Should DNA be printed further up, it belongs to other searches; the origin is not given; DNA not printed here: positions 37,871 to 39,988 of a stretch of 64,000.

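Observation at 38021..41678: Orphan tandem pair of ~600-aa B12-binding radical-SAM paralogues with a C-x4-C-x2-C motif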

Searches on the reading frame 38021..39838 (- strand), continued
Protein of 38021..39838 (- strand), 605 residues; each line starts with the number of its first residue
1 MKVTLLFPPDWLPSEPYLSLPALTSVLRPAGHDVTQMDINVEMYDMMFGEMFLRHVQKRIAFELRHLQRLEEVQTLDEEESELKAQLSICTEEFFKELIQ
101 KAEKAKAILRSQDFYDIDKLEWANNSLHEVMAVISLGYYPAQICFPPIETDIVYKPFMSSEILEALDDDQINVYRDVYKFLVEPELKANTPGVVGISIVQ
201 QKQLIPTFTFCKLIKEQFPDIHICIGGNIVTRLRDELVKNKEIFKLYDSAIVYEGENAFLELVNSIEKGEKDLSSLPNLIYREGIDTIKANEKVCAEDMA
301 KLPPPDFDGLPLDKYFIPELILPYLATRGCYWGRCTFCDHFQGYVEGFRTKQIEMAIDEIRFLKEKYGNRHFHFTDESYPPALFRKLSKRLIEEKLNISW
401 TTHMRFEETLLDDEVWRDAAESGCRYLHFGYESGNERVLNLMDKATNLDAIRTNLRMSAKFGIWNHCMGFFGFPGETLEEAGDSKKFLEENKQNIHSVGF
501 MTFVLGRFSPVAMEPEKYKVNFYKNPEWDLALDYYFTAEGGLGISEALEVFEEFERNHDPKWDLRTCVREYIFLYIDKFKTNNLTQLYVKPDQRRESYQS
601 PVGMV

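Call 61: find_encoding_contigs(protein=P0409, flank=8000, max_places=2)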
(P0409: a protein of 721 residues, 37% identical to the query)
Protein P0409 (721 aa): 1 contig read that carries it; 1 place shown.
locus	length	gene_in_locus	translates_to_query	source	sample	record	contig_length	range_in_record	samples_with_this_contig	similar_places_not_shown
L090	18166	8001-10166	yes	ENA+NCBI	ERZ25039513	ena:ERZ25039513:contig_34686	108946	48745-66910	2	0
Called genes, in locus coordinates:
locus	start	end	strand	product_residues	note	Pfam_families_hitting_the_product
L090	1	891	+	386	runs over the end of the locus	PF13528:Glyco_trans_1_3, PF06722:EryCIII-like_C (faint), PF04101:Glyco_tran_28_C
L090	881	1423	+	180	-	PF01569:PAP2, PF22778:VCPO_2nd (faint), PF14378:PAP2_3 (weak)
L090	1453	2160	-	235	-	PF00902:TatC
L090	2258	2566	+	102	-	PF09871:DUF2098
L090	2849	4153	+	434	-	PF02783:MCR_beta_N, PF02241:MCR_beta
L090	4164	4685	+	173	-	PF02505:MCR_D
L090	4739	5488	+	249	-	PF02240:MCR_gamma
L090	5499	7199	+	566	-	PF02745:MCR_alpha_N, PF02249:MCR_alpha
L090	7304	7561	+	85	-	PF17302:DUF5351 (faint), PF00684:DnaJ_CXXCXGXG (weak)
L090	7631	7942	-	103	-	PF27275:MJ0093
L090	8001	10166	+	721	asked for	PF02310:B12-binding (faint), PF04055:Radical_SAM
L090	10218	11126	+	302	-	PF00890:FAD_binding_2 (faint), PF01266:DAO (faint), PF01946:Thi4 (faint), PF03486:HI0933_like (faint), PF07992:Pyr_redox_2, PF12831:FAD_oxidored (weak), PF13738:Pyr_redox_3, PF00070:Pyr_redox, +1 more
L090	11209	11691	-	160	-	PF03946:Ribosomal_L11_N, PF00298:Ribosomal_L11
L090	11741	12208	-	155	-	PF03439:Spt5-NGN, PF00467:KOW (weak)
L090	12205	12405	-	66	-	PF00584:SecE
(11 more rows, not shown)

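Call 62: find_encoding_contigs(protein=P0391, flank=8000, max_places=2)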
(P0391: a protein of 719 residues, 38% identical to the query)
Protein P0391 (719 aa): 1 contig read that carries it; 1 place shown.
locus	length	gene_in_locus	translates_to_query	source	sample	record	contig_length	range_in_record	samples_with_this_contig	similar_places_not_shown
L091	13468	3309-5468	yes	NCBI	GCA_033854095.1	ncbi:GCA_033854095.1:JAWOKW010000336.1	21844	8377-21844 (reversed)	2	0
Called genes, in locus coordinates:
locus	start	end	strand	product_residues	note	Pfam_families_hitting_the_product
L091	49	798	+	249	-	PF02240:MCR_gamma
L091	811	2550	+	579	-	PF02745:MCR_alpha_N, PF02249:MCR_alpha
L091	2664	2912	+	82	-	PF00684:DnaJ_CXXCXGXG (weak), PF17302:DUF5351 (faint)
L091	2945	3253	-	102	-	PF27275:MJ0093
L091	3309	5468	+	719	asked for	PF02310:B12-binding (weak), PF04055:Radical_SAM, PF05402:PqqD (weak)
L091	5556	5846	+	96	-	PF05854:MC1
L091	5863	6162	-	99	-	-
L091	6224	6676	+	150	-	PF02577:BFN_dom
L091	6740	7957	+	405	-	PF13742:tRNA_anti_2, PF01336:tRNA_anti-codon, PF02601:Exonuc_VII_L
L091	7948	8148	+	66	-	PF02609:Exonuc_VII_S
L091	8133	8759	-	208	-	PF09826:Beta_propel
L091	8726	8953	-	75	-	-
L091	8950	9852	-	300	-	PF09826:Beta_propel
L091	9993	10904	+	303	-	PF00535:Glycos_transf_2, PF13641:Glyco_tranf_2_3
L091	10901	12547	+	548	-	-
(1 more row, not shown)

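Call 66: search_protein_families(library=ncbifam, proteins=[L016:14202-15440:+, L013:7894-9405:+, L041:8997-9494:-, L058:9094-9702:-, L051:5047-6099:+, L001:11876-12145:+, L053:9659-9985:+, L051:6146-9640:+], max_evalue=0.001)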
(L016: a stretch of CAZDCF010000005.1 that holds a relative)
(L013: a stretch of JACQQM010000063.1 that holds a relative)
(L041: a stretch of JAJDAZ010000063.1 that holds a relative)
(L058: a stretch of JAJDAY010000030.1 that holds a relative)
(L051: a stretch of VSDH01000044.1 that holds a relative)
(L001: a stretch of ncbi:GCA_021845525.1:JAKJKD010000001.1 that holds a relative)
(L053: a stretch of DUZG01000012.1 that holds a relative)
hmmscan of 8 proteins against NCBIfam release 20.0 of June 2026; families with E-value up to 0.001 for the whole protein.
L016:14202-15440:+ (412 aa): 0 families

L013:7894-9405:+ (503 aa): 20 families
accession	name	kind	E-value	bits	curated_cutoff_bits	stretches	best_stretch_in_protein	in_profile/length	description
TIGR02072.1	BioC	equivalog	1.9e-10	41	184.95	1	104-179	36-107/244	malonyl-ACP O-methyltransferase BioC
TIGR03534.1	RF_mod_PrmC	equivalog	7.7e-09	35.4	199.1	1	103-175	87-162/253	peptide chain release factor N(5)-glutamine methyltransferase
TIGR00091.1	TIGR00091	equivalog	1e-08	34.8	112.65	1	106-164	20-78/194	tRNA (guanosine(46)-N7)-methyltransferase TrmB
TIGR02021.1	BchM-ChlM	equivalog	3.3e-08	33.2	158.9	1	104-179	56-128/218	magnesium protoporphyrin IX methyltransferase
TIGR01983.1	UbiG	equivalog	1.2e-07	31.3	102.95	1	104-177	51-124/228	bifunctional 2-polyprenyl-6-hydroxyphenol methylase/3-demethylubiquinol 3-O-methyltransferase UbiG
NF010703.0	PRK14103.1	equivalog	3.6e-07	29.9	320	1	103-179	30-99/256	trans-aconitate 2-methyltransferase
NF002463.0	PRK01683.1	equivalog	3.8e-07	30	297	1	103-181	32-104/258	trans-aconitate 2-methyltransferase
NF043040.1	corrin_prot_MT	hypoth_equivalog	2.4e-06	27.2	180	1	95-178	33-119/216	corrinoid protein-associated methyltransferase CpaM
NF002910.0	PRK03522.2-3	equivalog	2.9e-06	26.5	558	1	97-162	227-294/383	23S rRNA (uracil(747)-C(5))-methyltransferase RlmC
NF001080.0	PRK00121.2-2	equivalog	3.2e-06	26.5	132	1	106-158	50-102/224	tRNA (guanosine(46)-N7)-methyltransferase TrmB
NF040703.1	cyclopro_CfaB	exception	4.4e-06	25.7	650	1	105-175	162-232/393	C17 cyclopropane fatty acid synthase CfaB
NF002909.0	PRK03522.2-1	equivalog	5e-05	22.6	553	1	96-162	224-290/374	23S rRNA (uracil(747)-C(5))-methyltransferase RlmC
NF047649.1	MTase_UXPK_star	exception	5.6e-05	22.3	460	1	103-174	78-151/283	methyltransferase/UXPK-star double selenoprotein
NF001453.0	PRK00312.1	equivalog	0.00011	21.9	188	1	103-179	81-156/217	protein-L-isoaspartate(D-aspartate) O-methyltransferase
NF001244.0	PRK00216.1-5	equivalog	0.00015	21.2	216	1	104-160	50-108/236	bifunctional demethylmenaquinone methyltransferase/2-methoxy-6-polyprenyl-1,4-benzoquinol methylase UbiE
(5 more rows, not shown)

L041:8997-9494:- (165 aa): 0 families

L058:9094-9702:- (202 aa): 0 families

L051:5047-6099:+ (350 aa): 0 families

L001:11876-12145:+ (89 aa): 0 families

L053:9659-9985:+ (108 aa): 3 families
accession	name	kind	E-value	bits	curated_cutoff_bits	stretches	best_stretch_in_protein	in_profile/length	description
NF050094.1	BetDgalsidMYCTU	equivalog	0.0003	21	175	1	26-104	32-109/113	beta-D-galactosidase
TIGR02272.1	gentisate_1_2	equivalog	0.0005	19.1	442.1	1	31-99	83-151/336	gentisate 1,2-dioxygenase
TIGR03404.1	bicupin_oxalic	subfamily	0.00093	18.4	254.2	1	34-101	249-321/367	bicupin, oxalate decarboxylase family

L051:6146-9640:+ (1164 aa): 18 families
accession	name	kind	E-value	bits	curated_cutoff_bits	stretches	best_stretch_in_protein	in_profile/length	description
TIGR03479.1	DMSO_red_II_alp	subfamily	6.8e-93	312.3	984.75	2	267-773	188-654/913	molybdopterin-dependent oxidoreductase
NF042978.1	EthbenzDh_ebdA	equivalog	4.3e-41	140.6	2000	3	301-582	244-484/977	ethylbenzene dehydrogenase subunit alpha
TIGR02166.1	dmsA_ynfE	subfamily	3.7e-38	131.1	777.7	4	272-386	181-298/794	DMSO/selenate family reductase complex A subunit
TIGR01580.1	narG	equivalog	3e-35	121.2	1084.15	2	267-396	209-343/1235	nitrate reductase subunit alpha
TIGR01591.1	Fdh-alpha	equivalog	1e-27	96.5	666.25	2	289-387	141-238/672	formate dehydrogenase subunit alpha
NF011566.1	PRK14990.1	exception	8e-23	80.4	1600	2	515-585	356-426/814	dimethylsulfoxide reductase subunit A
NF012032.0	PRK15488.1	equivalog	5.3e-22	77.6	694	1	299-388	192-282/759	thiosulfate reductase PhsA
NF041885.1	selenate_YnfE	exception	3.1e-21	74.9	1675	3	286-386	202-305/805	selenate/tellurate reductase subunit YnfE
TIGR01553.1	formate-DH-alph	equivalog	2.6e-17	61.9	814.2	1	293-421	211-335/1009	formate dehydrogenase-N subunit alpha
NF041884.1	selenate_YnfF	exception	4e-16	58.1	1650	0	298-386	206-298/798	selenate/tellurate reductase subunit YnfF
TIGR00509.1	bisC_fam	subfamily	1.6e-15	56.5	1017.55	1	652-763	401-511/772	molybdopterin guanine dinucleotide-containing S/N-oxide reductase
NF041513.1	formate_DH_Act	exception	1e-11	43.4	1400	1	298-433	207-342/1067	formate dehydrogenase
NF047855.1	AssmNtatRedNasC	equivalog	7.3e-11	41.1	1100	1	298-389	175-265/708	assimilatory nitrate reductase catalytic subunit NasC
NF010055.0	PRK13532.1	equivalog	1e-09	37.2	904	1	360-754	264-563/830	nitrate reductase catalytic subunit NapA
NF011682.0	PRK15102.1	equivalog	5e-08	31.5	909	0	515-763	336-569/829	trimethylamine-N-oxide reductase TorA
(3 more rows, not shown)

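Call 67: search_solved_structures(query=L051:6146-9640:+, max_evalue=1e-20)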
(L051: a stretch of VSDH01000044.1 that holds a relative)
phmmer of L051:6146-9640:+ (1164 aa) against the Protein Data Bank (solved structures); distinct sequences matched with E-value up to 1e-20: 10.
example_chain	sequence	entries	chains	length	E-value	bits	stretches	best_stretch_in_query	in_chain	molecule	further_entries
7b04_B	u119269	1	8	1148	0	1830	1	3-1162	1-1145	Nitrite oxidoreductase subunit A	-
4ydd_A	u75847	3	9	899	7.3e-50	172.8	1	268-771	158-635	DMSO reductase family type II enzyme, molybdopterin subunit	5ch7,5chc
5e7o_A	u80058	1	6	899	1.8e-49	171.5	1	268-771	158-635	DMSO reductase family type II enzyme, molybdopterin subunit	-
2ivf_A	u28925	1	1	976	3.5e-37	130.8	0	307-408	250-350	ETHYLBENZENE DEHYDROGENASE ALPHA-SUBUNIT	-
3ir5_A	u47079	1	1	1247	8.5e-31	109.6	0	265-395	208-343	Respiratory nitrate reductase 1 alpha chain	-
3ir6_A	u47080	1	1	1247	2.1e-29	105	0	265-395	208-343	Respiratory nitrate reductase 1 alpha chain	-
3egw_A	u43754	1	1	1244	4.7e-29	103.9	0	265-395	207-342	Respiratory nitrate reductase 1 alpha chain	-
1r27_A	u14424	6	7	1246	4.7e-29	103.8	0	265-395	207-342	Respiratory nitrate reductase 1 alpha chain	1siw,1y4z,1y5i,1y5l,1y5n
1q16_A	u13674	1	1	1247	4.7e-29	103.8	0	265-395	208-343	Respiratory nitrate reductase 1 alpha chain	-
3ir7_A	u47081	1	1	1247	6.3e-29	103.4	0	265-395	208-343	Respiratory nitrate reductase 1 alpha chain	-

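Call 68: search_solved_structures(query=L016:14202-15440:+, max_evalue=1)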
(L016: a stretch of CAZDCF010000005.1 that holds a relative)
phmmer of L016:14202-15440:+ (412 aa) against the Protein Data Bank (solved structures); distinct sequences matched with E-value up to 1: 0.

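Call 71: search_protein_families(library=pfam, proteins=[L051:439-993:+, L051:1165-2133:+, L051:2181-3443:+, L051:3464-4096:+, L051:13678-14652:+, L051:14924-15406:+, L053:11809-12225:+, L059:1844-2137:+], max_evalue=0.001)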
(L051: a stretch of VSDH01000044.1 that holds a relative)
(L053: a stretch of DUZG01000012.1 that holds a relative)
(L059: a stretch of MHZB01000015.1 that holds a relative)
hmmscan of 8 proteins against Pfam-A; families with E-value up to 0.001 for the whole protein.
L051:439-993:+ (184 aa): 1 family
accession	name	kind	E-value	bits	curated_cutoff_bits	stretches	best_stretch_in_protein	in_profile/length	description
PF04264.18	YceI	-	2.4e-16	60.9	23.7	1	38-183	26-149/150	YceI-like domain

L051:1165-2133:+ (322 aa): 1 family
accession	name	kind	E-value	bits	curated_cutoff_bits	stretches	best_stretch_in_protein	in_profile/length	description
PF09459.16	EB_dh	-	1.3e-36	127.3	33.3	1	68-304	2-235/236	Ethylbenzene dehydrogenase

L051:2181-3443:+ (420 aa): 3 families
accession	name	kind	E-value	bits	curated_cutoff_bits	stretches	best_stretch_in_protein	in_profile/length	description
PF13247.11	Fer4_11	-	7e-23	81.2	26.2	1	174-271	4-94/100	4Fe-4S dicluster domain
PF12838.12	Fer4_7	-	1.5e-08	35.4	27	1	180-226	2-51/52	4Fe-4S dicluster domain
PF13237.11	Fer4_10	-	1.9e-07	31.4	25.5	1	178-224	7-53/53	4Fe-4S dicluster domain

L051:3464-4096:+ (210 aa): 0 families

L051:13678-14652:+ (324 aa): 3 families
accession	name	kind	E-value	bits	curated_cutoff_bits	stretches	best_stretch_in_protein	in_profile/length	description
PF04055.27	Radical_SAM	-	7.2e-38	130.8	29.5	1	14-176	1-166/166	Radical SAM superfamily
PF06463.18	Mob_synth_C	-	7.1e-34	117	37.4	1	181-300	1-119/128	Molybdenum Cofactor Synthesis C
PF13353.11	Fer4_12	-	4.7e-05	24.1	22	1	20-120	15-114/137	4Fe-4S single cluster domain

L051:14924-15406:+ (160 aa): 1 family
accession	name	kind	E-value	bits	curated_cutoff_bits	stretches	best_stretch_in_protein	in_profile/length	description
PF01967.27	MoaC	-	1.2e-57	194.1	27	1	17-151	1-136/136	MoaC family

L053:11809-12225:+ (138 aa): 3 families
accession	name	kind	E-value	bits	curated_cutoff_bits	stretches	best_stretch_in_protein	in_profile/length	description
PF00355.32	Rieske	-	8.7e-19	67.7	20.3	1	3-87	2-87/88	Rieske [2Fe-2S] domain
PF13806.12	Rieske_2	-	1.5e-16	60.6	27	1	3-98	2-103/104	Rieske-like [2Fe-2S] domain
PF22543.2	Rieske_4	-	6.7e-09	36.5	28.4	1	4-77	1-78/119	Soluble Rieske-type ferredoxin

L059:1844-2137:+ (97 aa): 9 families
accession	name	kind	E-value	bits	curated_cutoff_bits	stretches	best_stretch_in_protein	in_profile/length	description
PF13370.11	Fer4_13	-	1.2e-11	45.5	24.5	1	39-94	1-58/58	4Fe-4S single cluster domain of Ferredoxin I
PF13459.11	Fer4_15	-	1.7e-08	35.5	22.4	1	38-93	2-65/66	4Fe-4S single cluster domain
PF00037.32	Fer4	-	1.8e-06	27.9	21.1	1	38-56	2-20/24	4Fe-4S binding domain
PF12837.12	Fer4_6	-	4.7e-06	26.7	25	1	37-56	2-21/24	4Fe-4S binding domain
PF12797.12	Fer4_2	-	6.1e-06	26.3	24.5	1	38-56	4-22/22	4Fe-4S binding domain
PF14697.11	Fer4_21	-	7e-05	23.3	35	1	23-56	17-53/59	4Fe-4S dicluster domain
PF12800.12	Fer4_4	-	0.00013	22.5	24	1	42-55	2-15/17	4Fe-4S binding domain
PF13237.11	Fer4_10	-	0.0004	20.7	25.5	1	38-64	3-34/53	4Fe-4S dicluster domain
PF12838.12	Fer4_7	-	0.00055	20.8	27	1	28-55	22-49/52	4Fe-4S dicluster domain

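Call 76: search_solved_structures(query=A1, max_evalue=1e-18, show_alignments=1)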
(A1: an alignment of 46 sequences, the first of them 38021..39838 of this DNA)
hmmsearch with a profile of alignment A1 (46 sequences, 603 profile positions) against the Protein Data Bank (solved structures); distinct sequences matched with E-value up to 1e-18: 1.
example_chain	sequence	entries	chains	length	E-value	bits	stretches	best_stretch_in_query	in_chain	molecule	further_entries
5ul2_A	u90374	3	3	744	1e-20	77.1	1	26-461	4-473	OxsB protein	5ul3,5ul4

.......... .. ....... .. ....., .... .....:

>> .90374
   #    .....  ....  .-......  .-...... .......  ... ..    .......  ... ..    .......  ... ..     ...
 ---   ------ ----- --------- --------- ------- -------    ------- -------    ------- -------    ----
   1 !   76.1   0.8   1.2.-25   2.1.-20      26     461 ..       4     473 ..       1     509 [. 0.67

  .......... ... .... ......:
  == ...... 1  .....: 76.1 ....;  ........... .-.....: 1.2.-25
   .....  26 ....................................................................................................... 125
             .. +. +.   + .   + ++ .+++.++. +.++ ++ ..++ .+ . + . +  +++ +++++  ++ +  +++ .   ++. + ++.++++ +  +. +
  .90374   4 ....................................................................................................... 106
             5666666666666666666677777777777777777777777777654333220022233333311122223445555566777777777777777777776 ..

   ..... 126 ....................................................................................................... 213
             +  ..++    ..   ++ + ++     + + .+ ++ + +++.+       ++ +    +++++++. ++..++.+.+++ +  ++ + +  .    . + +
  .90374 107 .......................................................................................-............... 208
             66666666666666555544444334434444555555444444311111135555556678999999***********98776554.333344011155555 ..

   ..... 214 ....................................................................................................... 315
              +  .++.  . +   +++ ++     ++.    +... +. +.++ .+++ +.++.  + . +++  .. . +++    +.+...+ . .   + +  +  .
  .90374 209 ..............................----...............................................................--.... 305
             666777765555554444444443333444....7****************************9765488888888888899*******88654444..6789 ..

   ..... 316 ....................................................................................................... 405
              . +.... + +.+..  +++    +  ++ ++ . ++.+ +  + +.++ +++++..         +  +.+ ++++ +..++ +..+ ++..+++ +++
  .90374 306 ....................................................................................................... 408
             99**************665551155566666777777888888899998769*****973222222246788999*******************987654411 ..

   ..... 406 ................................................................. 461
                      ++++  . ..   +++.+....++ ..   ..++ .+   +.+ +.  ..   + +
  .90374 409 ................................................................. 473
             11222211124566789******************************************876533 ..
